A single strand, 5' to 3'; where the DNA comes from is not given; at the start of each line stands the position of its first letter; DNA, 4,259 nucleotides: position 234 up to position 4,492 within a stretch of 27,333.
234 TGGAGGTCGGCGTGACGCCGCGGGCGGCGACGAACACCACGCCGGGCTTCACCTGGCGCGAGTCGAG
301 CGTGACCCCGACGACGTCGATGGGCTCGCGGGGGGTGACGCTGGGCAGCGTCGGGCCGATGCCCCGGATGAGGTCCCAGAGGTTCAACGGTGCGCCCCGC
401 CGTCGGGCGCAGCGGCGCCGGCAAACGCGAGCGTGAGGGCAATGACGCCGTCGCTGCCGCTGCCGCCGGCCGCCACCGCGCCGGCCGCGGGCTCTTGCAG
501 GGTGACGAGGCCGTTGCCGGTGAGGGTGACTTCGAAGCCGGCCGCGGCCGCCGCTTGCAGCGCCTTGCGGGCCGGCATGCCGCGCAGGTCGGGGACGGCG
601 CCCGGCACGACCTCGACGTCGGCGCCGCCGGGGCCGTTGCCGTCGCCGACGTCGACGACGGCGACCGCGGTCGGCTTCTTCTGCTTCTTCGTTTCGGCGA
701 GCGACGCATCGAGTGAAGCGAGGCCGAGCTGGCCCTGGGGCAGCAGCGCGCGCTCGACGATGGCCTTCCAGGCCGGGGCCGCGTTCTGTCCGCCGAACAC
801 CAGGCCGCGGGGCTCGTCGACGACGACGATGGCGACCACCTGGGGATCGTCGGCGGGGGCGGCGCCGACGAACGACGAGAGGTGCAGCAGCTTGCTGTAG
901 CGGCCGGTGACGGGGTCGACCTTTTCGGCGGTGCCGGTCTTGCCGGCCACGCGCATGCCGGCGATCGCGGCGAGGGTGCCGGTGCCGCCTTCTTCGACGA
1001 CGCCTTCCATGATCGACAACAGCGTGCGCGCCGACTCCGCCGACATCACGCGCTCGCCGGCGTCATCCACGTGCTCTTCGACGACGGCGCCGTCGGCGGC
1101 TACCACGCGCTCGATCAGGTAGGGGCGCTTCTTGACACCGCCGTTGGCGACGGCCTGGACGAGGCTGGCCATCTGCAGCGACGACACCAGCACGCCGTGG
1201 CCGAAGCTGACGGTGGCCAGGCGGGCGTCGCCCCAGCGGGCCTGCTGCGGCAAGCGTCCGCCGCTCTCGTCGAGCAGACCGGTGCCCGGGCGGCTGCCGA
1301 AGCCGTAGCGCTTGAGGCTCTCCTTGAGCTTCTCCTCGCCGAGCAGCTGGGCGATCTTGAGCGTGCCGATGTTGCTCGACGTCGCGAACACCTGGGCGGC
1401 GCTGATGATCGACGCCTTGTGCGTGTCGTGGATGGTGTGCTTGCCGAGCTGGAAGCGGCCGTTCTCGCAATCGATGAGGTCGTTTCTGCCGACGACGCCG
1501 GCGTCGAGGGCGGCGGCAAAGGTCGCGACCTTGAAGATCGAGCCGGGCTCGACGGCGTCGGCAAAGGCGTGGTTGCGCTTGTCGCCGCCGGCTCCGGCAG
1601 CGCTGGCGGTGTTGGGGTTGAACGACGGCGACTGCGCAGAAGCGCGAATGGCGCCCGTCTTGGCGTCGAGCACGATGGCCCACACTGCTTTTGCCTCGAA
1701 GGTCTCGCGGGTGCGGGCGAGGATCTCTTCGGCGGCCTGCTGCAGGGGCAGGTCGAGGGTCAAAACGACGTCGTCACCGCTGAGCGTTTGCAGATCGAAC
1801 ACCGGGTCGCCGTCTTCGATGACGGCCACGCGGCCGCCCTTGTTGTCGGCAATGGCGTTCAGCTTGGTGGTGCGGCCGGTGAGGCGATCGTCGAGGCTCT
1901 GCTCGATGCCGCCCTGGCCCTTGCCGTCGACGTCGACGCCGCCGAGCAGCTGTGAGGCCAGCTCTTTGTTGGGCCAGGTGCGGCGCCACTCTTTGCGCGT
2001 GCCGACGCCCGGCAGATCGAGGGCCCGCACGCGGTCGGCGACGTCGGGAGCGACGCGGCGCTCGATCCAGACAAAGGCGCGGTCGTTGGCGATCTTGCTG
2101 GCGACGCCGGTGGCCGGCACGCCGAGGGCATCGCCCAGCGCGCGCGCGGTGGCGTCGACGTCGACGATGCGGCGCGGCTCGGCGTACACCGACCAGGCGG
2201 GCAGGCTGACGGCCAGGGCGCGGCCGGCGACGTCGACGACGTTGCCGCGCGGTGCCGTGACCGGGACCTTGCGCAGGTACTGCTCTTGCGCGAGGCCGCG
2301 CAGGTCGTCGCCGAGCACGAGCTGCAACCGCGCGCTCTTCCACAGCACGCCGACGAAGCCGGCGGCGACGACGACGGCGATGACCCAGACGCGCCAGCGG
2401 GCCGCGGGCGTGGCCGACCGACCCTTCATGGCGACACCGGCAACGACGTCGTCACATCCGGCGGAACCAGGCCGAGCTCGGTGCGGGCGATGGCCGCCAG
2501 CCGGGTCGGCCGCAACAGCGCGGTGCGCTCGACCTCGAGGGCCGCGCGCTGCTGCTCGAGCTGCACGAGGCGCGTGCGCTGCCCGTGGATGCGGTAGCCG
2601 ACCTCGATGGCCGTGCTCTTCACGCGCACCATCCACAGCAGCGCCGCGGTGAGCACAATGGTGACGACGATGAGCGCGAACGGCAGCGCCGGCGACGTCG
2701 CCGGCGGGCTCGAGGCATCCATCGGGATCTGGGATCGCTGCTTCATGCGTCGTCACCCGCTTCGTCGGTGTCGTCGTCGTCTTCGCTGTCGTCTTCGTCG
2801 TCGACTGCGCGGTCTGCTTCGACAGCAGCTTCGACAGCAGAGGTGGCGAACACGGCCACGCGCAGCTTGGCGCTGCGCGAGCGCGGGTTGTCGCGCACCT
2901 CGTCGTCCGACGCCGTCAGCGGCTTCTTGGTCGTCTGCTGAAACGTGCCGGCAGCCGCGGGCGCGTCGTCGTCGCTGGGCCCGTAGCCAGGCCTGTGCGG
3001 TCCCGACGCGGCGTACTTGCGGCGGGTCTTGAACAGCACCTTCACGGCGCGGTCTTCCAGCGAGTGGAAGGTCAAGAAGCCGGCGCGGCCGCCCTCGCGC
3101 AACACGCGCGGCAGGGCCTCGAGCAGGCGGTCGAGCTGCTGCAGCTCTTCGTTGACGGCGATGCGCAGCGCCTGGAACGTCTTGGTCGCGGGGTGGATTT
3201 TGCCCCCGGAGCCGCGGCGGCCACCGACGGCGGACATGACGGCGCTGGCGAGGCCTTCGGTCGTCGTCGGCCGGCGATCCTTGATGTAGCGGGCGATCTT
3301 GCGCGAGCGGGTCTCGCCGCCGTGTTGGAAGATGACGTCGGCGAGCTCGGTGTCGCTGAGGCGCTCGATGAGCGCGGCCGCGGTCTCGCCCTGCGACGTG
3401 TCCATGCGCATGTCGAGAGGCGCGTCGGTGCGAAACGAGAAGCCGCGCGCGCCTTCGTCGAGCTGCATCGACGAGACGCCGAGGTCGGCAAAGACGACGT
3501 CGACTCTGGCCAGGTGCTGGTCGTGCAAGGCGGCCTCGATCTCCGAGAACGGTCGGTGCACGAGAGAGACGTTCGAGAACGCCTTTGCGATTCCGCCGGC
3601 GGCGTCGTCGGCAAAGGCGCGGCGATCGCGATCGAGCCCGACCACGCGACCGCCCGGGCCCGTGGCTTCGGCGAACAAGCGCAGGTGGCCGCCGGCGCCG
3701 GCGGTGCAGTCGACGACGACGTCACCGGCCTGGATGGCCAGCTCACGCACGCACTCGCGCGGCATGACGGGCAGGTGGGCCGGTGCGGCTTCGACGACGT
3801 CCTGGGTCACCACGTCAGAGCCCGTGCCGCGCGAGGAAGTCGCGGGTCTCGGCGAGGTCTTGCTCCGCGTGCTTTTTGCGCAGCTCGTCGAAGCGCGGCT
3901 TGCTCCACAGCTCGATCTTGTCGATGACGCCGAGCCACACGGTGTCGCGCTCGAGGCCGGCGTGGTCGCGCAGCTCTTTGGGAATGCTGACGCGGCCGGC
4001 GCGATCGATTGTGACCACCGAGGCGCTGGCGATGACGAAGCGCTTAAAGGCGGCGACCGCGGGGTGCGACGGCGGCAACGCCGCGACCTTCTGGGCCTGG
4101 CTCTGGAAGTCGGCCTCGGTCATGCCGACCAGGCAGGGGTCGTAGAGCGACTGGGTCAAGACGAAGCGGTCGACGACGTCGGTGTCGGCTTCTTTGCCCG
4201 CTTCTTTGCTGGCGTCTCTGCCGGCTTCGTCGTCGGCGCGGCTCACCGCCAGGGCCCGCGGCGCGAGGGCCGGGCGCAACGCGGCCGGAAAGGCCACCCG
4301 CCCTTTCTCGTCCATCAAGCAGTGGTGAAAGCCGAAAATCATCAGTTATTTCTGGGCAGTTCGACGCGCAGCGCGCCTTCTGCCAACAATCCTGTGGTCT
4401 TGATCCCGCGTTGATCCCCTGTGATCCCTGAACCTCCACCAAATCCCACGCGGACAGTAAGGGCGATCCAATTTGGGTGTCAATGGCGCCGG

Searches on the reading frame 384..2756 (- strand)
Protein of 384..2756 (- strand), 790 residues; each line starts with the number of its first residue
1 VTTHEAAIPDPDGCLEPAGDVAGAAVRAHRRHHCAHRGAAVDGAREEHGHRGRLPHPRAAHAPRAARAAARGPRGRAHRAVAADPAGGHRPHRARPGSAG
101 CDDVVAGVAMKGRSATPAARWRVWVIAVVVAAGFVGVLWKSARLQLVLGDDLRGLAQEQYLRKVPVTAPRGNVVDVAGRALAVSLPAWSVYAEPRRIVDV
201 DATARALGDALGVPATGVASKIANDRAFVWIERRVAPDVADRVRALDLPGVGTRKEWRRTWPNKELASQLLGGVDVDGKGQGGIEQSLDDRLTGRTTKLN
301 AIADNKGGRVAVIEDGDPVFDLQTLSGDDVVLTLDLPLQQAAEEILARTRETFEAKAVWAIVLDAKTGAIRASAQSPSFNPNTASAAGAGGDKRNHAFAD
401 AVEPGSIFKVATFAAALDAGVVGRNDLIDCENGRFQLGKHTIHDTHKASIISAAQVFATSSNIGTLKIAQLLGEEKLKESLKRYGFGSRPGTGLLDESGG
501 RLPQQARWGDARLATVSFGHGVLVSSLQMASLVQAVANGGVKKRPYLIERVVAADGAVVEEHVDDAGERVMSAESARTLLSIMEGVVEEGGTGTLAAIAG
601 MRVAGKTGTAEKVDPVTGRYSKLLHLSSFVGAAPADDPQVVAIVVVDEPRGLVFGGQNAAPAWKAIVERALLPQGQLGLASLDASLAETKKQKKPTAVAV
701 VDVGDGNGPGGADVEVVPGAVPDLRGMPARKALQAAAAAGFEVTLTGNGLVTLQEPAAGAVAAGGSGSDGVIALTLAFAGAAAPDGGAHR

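Call 20: search_protein_families(library=pfam, proteins=[window:384-2756:-], max_evalue=0.001)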
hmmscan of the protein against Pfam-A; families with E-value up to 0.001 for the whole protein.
window:384-2756:- (790 aa): 3 families
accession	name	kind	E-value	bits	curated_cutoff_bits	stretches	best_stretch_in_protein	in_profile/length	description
PF00905.27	Transpeptidase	-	3.1e-70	237.2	22.1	1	360-667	3-298/299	Penicillin binding protein transpeptidase domain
PF03717.20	PBP_dimer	-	4.5e-13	50.5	24.4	1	166-310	2-176/180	Penicillin-binding Protein dimerisation domain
PF03793.24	PASTA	-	4.5e-07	30.2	23.2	1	721-762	3-53/64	PASTA domain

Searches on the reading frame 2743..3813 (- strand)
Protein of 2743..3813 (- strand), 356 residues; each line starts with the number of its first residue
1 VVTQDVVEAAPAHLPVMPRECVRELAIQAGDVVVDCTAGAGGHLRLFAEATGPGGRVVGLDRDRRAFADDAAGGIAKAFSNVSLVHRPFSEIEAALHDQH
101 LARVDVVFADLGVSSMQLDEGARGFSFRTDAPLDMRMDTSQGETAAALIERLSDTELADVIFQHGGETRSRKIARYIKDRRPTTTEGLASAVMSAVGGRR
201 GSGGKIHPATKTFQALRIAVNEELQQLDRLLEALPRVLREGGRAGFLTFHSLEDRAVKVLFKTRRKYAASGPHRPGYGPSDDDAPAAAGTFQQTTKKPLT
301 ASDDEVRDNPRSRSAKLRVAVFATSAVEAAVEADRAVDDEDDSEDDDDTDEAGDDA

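Call 20: search_protein_families(library=pfam, proteins=[window:2743-3813:-], max_evalue=0.001)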
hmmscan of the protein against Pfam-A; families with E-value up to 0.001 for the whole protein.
window:2743-3813:- (356 aa): 2 families
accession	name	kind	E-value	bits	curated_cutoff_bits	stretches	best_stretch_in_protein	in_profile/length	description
PF01795.25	Methyltransf_5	-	2.2e-85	287.3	27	1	12-320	3-306/309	MraW methylase family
PF13847.12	Methyltransf_31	-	6.1e-06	26.4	27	1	28-110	2-81/145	Methyltransferase domain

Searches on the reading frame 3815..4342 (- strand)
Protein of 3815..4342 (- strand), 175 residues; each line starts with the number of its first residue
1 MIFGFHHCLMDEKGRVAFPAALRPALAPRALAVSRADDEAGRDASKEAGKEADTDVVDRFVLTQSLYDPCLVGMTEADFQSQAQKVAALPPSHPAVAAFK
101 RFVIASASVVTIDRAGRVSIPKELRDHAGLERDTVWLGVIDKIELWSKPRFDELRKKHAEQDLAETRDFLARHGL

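Call 20: search_protein_families(library=pfam, proteins=[window:3815-4342:-], max_evalue=0.001)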
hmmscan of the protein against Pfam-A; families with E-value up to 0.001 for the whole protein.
window:3815-4342:- (175 aa): 2 families
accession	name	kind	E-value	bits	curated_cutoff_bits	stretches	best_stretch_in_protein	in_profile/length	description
PF02381.23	MraZ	-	7.7e-21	74.3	23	1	105-165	3-63/72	MraZ protein, putative antitoxin-like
PF04014.23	MazE_antitoxin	-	0.00051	20.4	24.7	0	109-131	1-23/48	Antidote-toxin recognition MazE, bacterial antitoxin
